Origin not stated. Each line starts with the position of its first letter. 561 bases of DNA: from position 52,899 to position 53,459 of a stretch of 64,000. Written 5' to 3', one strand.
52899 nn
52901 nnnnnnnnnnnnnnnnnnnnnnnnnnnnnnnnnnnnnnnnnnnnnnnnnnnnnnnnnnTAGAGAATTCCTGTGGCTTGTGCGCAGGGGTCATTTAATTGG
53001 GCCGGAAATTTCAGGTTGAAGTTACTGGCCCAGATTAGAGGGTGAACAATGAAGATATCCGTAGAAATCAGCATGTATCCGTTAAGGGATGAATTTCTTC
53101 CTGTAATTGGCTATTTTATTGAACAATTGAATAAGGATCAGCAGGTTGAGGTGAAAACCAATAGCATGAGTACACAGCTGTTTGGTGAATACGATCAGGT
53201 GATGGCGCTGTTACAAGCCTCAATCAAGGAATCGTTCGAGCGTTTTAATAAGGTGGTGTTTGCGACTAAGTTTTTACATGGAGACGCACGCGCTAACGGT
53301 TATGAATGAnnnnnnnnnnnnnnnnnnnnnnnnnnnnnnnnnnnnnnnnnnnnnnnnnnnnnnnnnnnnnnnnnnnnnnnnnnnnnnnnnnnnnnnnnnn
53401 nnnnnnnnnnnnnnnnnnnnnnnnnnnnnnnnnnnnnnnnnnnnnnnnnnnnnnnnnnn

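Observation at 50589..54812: Complete riboswitch-gated thiamine scavenging route: TonB receptor, YkoF-type binder, PnuC-family permease, ThiK-like kinase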

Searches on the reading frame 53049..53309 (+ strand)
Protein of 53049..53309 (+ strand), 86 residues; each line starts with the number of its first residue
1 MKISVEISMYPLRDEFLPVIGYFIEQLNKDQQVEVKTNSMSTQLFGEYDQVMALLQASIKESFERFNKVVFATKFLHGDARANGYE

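Call 4: search_protein_families(library=pfam, proteins=[window:53049-53309:+], max_evalue=0.01)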
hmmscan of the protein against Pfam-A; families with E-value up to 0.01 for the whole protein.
window:53049-53309:+ (86 aa): 3 families
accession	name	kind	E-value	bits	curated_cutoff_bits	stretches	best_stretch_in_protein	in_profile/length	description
PF07615.16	Ykof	-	2e-06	28.6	21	1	5-73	4-72/81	YKOF-related Family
PF01910.22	Thiamine_BP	-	6.8e-06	26.4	24.9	1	5-71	1-70/92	Thiamine-binding protein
PF24715.1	YxiF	-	0.0024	18.3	25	1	20-78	52-111/140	YxiF protein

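Call 5: search_protein_families(library=ncbifam, proteins=[window:53049-53309:+], max_evalue=0.01)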
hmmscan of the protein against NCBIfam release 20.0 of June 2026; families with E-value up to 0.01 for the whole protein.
window:53049-53309:+ (86 aa): 1 family
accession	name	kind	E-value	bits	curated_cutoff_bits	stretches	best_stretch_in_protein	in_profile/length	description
TIGR00106.1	TIGR00106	hypoth_equivalog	0.00031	21.3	54.7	1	24-75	24-76/97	MTH1187 family thiamine-binding protein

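Call 10: find_homologous_proteins(query=window:53049-53306:+)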
Query window:53049-53306:+ (86 aa): 48 proteins with E <= 0.001 among 48 candidates.
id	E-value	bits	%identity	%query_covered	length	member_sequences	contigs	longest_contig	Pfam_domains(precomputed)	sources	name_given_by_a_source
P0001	1.6e-48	180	100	100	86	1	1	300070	PF07615.17,PF01910.23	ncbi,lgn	-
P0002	1.2e-45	171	97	100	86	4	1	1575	PF07615.17,PF01910.23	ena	-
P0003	1.2e-39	151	86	100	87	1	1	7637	PF07615.17,PF01910.23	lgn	-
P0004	1.8e-38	148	85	100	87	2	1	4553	PF07615.17,PF01910.23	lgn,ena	-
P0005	1.8e-35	138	80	100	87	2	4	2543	PF07615.17,PF01910.23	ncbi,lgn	-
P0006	3.8e-35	137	76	100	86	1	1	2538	PF01910.23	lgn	-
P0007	5.8e-34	133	74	100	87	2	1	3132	PF01910.23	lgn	-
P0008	7.3e-34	133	78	100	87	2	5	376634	PF01910.23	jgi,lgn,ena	-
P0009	1.6e-33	132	74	100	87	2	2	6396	PF07615.17,PF01910.23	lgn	-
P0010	2.1e-31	125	76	100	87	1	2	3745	PF07615.17,PF01910.23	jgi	-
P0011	4.7e-27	111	68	100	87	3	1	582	PF01910.23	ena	-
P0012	9.9e-27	110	62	100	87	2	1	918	PF07615.17,PF01910.23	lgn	-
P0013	6.5e-26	108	61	100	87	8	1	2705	PF07615.17,PF01910.23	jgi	-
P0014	4.6e-25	105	63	100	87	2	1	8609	PF01910.23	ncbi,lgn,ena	-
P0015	2.1e-24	103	62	100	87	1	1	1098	-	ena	-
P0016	5.0e-24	102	61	100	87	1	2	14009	PF07615.17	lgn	-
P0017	9.0e-24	101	57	100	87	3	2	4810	PF07615.17,PF01910.23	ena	-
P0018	5.2e-22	95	60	100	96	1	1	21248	PF07615.17,PF01910.23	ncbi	-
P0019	5.1e-21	92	60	93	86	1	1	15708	PF07615.17,PF01910.23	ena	-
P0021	2.1e-17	81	57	92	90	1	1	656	PF01910.23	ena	-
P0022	7.9e-17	79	52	92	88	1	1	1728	PF01910.23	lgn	-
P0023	9.4e-17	79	55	93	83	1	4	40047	PF01910.23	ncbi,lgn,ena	-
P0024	2.6e-16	77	52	94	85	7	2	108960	-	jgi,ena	-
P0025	9.3e-16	76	54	92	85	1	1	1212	PF07615.17,PF01910.23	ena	-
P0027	3.3e-15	74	52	92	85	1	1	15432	PF07615.17,PF01910.23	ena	-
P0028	4.2e-15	74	53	92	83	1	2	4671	PF07615.17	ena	-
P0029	4.7e-15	73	52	92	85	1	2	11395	PF01910.23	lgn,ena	-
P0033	1.6e-14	72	51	97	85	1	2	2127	PF01910.23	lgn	-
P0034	3.3e-14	71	51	92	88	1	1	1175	PF01910.23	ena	-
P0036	2.0e-13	68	48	97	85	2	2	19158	PF07615.17,PF01910.23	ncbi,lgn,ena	-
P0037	3.8e-13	67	51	92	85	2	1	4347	PF01910.23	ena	-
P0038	4.3e-13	67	48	97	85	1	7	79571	PF01910.23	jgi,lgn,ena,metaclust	metaclust:\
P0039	7.1e-13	66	49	92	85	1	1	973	PF01910.23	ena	-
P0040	7.3e-13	66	49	92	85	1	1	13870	PF01910.23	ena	-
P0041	9.2e-13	66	49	97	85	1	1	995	PF01910.23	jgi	-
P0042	1.1e-12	66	49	92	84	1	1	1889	PF01910.23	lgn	-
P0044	1.4e-12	66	49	92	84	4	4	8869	PF01910.23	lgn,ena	-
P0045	1.4e-12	66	46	97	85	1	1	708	PF07615.17,PF01910.23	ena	-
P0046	1.5e-12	65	51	92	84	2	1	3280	PF01910.23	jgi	-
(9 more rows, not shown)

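Call 11: find_encoding_contigs(protein=P0001, flank=6000, max_places=3)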
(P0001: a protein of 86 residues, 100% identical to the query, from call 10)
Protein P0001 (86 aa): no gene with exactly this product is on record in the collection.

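Call 12: find_encoding_contigs(protein=P0024, flank=6000, max_places=3)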
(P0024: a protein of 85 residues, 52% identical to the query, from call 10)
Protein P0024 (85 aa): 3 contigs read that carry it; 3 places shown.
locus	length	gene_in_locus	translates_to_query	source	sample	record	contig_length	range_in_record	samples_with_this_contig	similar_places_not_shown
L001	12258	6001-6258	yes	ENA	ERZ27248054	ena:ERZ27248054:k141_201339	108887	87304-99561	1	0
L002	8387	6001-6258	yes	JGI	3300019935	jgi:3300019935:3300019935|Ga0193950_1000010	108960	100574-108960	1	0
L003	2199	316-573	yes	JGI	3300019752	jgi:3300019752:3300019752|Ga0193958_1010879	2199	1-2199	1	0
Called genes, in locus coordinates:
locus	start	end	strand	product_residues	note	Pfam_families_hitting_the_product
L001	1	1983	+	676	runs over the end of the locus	PF00724:Oxidored_FMN, PF00070:Pyr_redox (faint), PF01210:NAD_Gly3P_dh_N (faint), PF01266:DAO (weak), PF03486:HI0933_like (weak), PF07992:Pyr_redox_2, PF12831:FAD_oxidored (weak), PF13450:NAD_binding_8, +2 more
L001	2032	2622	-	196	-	PF00440:TetR_N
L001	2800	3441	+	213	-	PF02798:GST_N, PF13417:GST_N_3, PF13409:GST_N_2, PF00043:GST_C (weak), PF14497:GST_C_3, PF13410:GST_C_2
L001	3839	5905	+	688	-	PF07715:Plug, PF00593:TonB_dep_Rec_b-barrel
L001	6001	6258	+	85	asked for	-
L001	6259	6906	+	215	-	PF04973:NMN_transporter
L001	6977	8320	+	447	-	PF13946:DUF4214 (weak)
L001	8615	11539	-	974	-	PF19078:Big_12, PF01839:FG-GAP (faint), PF13517:FG-GAP_3 (weak)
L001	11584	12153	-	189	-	-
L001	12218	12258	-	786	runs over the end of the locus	PF03160:Calx-beta (weak)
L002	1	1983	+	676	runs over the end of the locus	PF00724:Oxidored_FMN, PF00070:Pyr_redox (faint), PF01210:NAD_Gly3P_dh_N (faint), PF01266:DAO (weak), PF03486:HI0933_like (weak), PF07992:Pyr_redox_2, PF12831:FAD_oxidored (weak), PF13450:NAD_binding_8, +2 more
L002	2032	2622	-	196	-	PF00440:TetR_N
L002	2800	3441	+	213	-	PF02798:GST_N, PF13417:GST_N_3, PF13409:GST_N_2, PF00043:GST_C (weak), PF14497:GST_C_3, PF13410:GST_C_2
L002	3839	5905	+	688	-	PF07715:Plug, PF00593:TonB_dep_Rec_b-barrel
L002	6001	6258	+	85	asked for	-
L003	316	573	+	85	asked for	-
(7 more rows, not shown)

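Call 13: find_encoding_contigs(protein=P0038, flank=6000, max_places=3)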
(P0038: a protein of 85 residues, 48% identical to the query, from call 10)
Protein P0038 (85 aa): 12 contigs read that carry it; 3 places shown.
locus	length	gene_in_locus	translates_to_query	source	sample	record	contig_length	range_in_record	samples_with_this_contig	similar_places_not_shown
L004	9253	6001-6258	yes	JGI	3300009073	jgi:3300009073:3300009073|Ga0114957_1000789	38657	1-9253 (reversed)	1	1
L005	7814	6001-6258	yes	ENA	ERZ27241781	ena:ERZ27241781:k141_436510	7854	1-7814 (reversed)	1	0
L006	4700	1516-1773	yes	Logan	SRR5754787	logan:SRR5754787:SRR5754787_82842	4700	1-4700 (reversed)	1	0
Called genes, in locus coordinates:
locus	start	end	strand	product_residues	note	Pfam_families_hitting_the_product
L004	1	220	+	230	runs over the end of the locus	PF16316:DUF4956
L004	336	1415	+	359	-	-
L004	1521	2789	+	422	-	-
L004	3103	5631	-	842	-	PF13491:FtsK_4TM, PF17854:FtsK_alpha, PF01580:FtsK_SpoIIIE, PF09397:FtsK_gamma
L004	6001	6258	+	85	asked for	PF01910:Thiamine_BP (weak)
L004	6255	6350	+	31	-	-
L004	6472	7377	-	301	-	PF02541:Ppx-GppA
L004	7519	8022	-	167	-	-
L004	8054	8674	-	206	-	PF13505:OMP_b-brl, PF13568:OMP_b-brl_2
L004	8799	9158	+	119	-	-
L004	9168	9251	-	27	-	?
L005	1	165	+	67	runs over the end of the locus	?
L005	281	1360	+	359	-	-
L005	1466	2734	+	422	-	-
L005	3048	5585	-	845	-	PF13491:FtsK_4TM, PF17854:FtsK_alpha, PF01580:FtsK_SpoIIIE, PF09397:FtsK_gamma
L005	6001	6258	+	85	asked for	PF01910:Thiamine_BP (weak)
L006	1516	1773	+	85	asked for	PF01910:Thiamine_BP (weak)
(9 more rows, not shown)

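Call 17: find_related_loci(query=A1, collection=genome_contigs, flank=6000)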
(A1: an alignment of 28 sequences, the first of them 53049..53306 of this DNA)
Query A1 (86 aa) in genome_contigs; peptide patterns used: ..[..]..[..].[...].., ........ (x = any residue, [..] = any of these).
501 stretches matched a pattern; 489 encode a relative of the query (tblastn E <= 1e-3); the best 80 are kept; 80 distinct loci.
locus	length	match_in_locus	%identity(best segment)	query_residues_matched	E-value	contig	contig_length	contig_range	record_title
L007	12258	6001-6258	91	1-86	2e-50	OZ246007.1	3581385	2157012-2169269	MAG: Pseudomonadales bacterium isolate 94039bb7-1eda-460a-b440-fb7dcd950fed genome assembly, chromosome: 1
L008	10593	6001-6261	64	1-86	7e-34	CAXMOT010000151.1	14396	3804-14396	MAG: uncultured Gemmatimonadales bacterium isolate 07C-BC-St05_bin.15.orig genome assembly, contig: k141_1022217, whole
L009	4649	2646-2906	62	1-86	6e-33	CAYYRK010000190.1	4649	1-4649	MAG TPA_asm: uncultured Pseudomonadales bacterium isolate binchicken_co357_64 genome assembly, contig: NODE_10819_length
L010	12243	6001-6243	64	1-81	3e-30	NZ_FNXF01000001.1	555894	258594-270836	Rheinheimera pacifica strain DSM 17616, whole genome shotgun sequence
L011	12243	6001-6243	63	1-81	2e-30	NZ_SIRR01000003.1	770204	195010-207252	Rheinheimera pleomorphica strain PKS7 NODE_3_length_770124_cov_246.991333, whole genome shotgun sequence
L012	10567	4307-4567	54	1-86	1e-29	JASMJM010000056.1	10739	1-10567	MAG: Pseudomonadales bacterium isolate ETNP8_MAG_37 c_000000446187, whole genome shotgun sequence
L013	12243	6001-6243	62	1-81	2e-29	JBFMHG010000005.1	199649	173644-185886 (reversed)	MAG: Pseudomonadota bacterium isolate MAG317 MAG317_5, whole genome shotgun sequence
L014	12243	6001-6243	63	1-81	1e-29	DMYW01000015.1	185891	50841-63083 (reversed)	MAG TPA_asm: Rheinheimera sp. isolate UBA8362 contig_395, whole genome shotgun sequence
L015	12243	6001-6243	63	1-81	1e-29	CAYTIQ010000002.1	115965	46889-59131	MAG TPA_asm: uncultured Rheinheimera sp. isolate SRP278252_co1_119 genome assembly, contig: NODE_158_length_115965_cov_7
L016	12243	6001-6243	62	1-81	1e-29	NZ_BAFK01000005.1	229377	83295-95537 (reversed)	Rheinheimera nanhaiensis E407-8, whole genome shotgun sequence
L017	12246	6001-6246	61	1-82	3e-29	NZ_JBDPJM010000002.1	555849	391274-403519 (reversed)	Rheinheimera fenheensis strain FR7-31 NODE_2_length_555849_cov_184.916370, whole genome shotgun sequence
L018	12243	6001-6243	63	1-81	3e-29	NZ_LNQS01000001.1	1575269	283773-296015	Rheinheimera sp. EpRS3 NODE_1, whole genome shotgun sequence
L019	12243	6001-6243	62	1-81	5e-29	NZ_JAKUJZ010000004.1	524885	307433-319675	Rheinheimera hassiensis strain LMG 27268 NODE_4_length_524885_cov_109.040222, whole genome shotgun sequence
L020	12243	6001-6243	62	1-81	4e-29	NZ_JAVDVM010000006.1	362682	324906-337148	Rheinheimera pacifica strain 3879 Ga0454469_06, whole genome shotgun sequence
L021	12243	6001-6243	62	1-81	6e-29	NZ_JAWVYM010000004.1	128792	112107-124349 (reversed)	MAG: Pseudidiomarina sp. isolate HN14.bin.3 k141_1091135_length_128792_cov_82.5065, whole genome shotgun sequence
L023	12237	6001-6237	56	1-79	2e-28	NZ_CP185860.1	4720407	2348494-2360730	Microbulbifer harenosus strain CGMCC 1.13584 chromosome, complete genome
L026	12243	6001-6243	57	1-81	4e-28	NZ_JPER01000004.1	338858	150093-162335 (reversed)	Pseudidiomarina salinarum strain ISL-52 contig4, whole genome shotgun sequence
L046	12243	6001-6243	58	1-81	2e-27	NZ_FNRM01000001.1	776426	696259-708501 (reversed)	Alkalimonas amylolytica strain CGMCC 1.3430, whole genome shotgun sequence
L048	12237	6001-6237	54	1-79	3e-27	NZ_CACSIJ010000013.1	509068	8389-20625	Zhongshania aliphaticivorans isolate BC9_2A, whole genome shotgun sequence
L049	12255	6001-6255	55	1-85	3e-27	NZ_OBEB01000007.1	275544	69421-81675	Arsukibacterium tuosuense strain CGMCC 1.12461, whole genome shotgun sequence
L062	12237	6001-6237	58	1-79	7e-27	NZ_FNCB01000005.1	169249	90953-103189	Idiomarina zobellii strain KMM 231, whole genome shotgun sequence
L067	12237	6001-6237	56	1-79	1e-26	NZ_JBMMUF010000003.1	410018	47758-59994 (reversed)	Pseudoalteromonas sp. SSDWG2 contig3, whole genome shotgun sequence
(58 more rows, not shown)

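Call 29: search_solved_structures(query=A1, max_evalue=1, show_alignments=3)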
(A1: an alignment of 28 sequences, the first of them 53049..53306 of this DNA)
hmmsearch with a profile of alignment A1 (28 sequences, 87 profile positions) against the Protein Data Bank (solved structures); distinct sequences matched with E-value up to 1: 8.
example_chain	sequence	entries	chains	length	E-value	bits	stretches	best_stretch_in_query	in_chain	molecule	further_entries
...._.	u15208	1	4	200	2.1e-08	37.4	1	7-72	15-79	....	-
1s99_A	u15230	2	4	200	5.7e-08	36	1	7-72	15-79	ykoF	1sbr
2eky_A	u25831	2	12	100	1.3e-06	31.7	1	2-75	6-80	UPF0045 protein MJ1052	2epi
2ibo_A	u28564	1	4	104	7.8e-06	29.2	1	1-77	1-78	Hypothetical protein SP2199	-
8v5e_A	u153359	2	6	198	0.27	14.6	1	18-80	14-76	Invasin IpaD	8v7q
4rl3_A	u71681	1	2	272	0.65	13.4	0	14-56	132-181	Chitinase A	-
8v5c_A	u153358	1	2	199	0.87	13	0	18-80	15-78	Invasin IpaD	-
8v7s_A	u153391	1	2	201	0.88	13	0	18-80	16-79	Invasin IpaD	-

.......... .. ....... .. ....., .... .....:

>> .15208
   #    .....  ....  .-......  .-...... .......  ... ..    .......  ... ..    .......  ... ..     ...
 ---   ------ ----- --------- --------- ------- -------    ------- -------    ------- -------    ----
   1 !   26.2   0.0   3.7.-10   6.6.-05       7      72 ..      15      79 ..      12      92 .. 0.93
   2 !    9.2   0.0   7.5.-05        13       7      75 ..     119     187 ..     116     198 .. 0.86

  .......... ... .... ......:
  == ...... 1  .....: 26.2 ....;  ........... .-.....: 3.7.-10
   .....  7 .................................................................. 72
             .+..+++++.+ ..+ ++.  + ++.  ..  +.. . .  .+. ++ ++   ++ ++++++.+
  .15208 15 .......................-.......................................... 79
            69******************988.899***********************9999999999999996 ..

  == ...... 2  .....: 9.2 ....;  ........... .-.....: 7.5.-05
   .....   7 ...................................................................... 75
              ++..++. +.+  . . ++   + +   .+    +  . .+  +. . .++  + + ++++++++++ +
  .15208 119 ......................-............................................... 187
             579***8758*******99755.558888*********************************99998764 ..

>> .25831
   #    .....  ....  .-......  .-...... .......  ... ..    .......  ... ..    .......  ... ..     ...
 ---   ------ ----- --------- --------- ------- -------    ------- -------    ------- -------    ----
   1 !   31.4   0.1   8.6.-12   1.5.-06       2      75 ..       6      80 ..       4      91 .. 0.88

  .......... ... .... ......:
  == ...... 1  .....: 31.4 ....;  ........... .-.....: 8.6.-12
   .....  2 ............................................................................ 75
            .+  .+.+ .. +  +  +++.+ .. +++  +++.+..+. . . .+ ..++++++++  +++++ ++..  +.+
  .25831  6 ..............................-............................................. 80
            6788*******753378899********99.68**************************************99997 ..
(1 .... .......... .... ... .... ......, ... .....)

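Call 40: search_protein_families(library=pfam, proteins=[L021:6265-7098:+, L021:4797-5906:+, L026:5453-5881:+, L062:6252-6899:-, L062:4744-5928:-, L067:6748-7674:+, L001:6977-8320:+], max_evalue=0.001)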
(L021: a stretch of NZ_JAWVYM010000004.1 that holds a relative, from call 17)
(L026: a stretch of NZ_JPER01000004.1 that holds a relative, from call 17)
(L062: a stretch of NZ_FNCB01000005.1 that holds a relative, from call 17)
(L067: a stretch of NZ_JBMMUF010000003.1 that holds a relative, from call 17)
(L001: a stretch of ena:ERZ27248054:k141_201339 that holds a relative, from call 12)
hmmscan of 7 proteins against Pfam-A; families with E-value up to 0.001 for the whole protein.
L021:6265-7098:+ (277 aa): 1 family
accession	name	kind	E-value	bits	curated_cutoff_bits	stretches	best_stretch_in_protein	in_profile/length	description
PF05050.19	Methyltransf_21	-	1.9e-12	48.1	22.7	1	79-213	2-152/173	Methyltransferase FkbM domain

L021:4797-5906:+ (369 aa): 2 families
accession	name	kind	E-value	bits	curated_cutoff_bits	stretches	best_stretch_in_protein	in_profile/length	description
PF03929.21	PepSY_TM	-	5.4e-60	204.2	28.8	1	7-360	2-295/295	PepSY-associated TM region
PF01292.26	Ni_hydr_CYTB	-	0.00059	20.1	30.1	0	148-206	102-157/179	Prokaryotic cytochrome b561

L026:5453-5881:+ (142 aa): 0 families

L062:6252-6899:- (215 aa): 1 family
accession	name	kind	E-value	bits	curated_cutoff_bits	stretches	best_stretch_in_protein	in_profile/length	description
PF04191.18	PEMT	-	4.8e-11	43.5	25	1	104-201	4-104/105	Phospholipid methyltransferase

L062:4744-5928:- (394 aa): 1 family
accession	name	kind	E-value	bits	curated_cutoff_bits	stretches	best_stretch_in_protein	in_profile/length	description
PF07690.21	MFS_1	-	7.1e-22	78.2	33.4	1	16-350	3-341/347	Major Facilitator Superfamily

L067:6748-7674:+ (308 aa): 2 families
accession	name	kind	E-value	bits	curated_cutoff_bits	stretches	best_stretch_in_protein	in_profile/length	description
PF01636.29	APH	-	1.5e-19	71.2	23.2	1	71-260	2-230/239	Phosphotransferase enzyme family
PF01633.27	Choline_kinase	-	1.1e-09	38.5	29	1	154-241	115-203/300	Choline/ethanolamine kinase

L001:6977-8320:+ (447 aa): 1 family
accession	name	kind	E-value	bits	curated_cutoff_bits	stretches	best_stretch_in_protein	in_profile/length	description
PF13946.11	DUF4214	-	3.3e-17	62.7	23.2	2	331-376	24-71/72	Domain of unknown function (DUF4214)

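Call 45: predict_structure(alignment_id=A1)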
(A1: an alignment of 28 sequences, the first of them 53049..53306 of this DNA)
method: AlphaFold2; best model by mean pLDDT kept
length: 86 residues; sequences in the alignment: 28
mean_pLDDT: 89.4   pTM: 0.80
mean pLDDT of the five models: 89.4, 89.0, 88.2, 88.1, 88.0
residues with pLDDT >= 90: 57; 70-90: 23; 50-70: 5; < 50: 1
segments of 3 or more residues with pLDDT < 50: none
pLDDT, mean of each block of 10 residues (from residue 1): 89 85 90 88 95 96 94 93 64
secondary structure, 60 per line:
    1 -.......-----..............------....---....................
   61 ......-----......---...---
elements in order: E2-8 H14-27 E34-37 E41-47 H48-66 E72-77
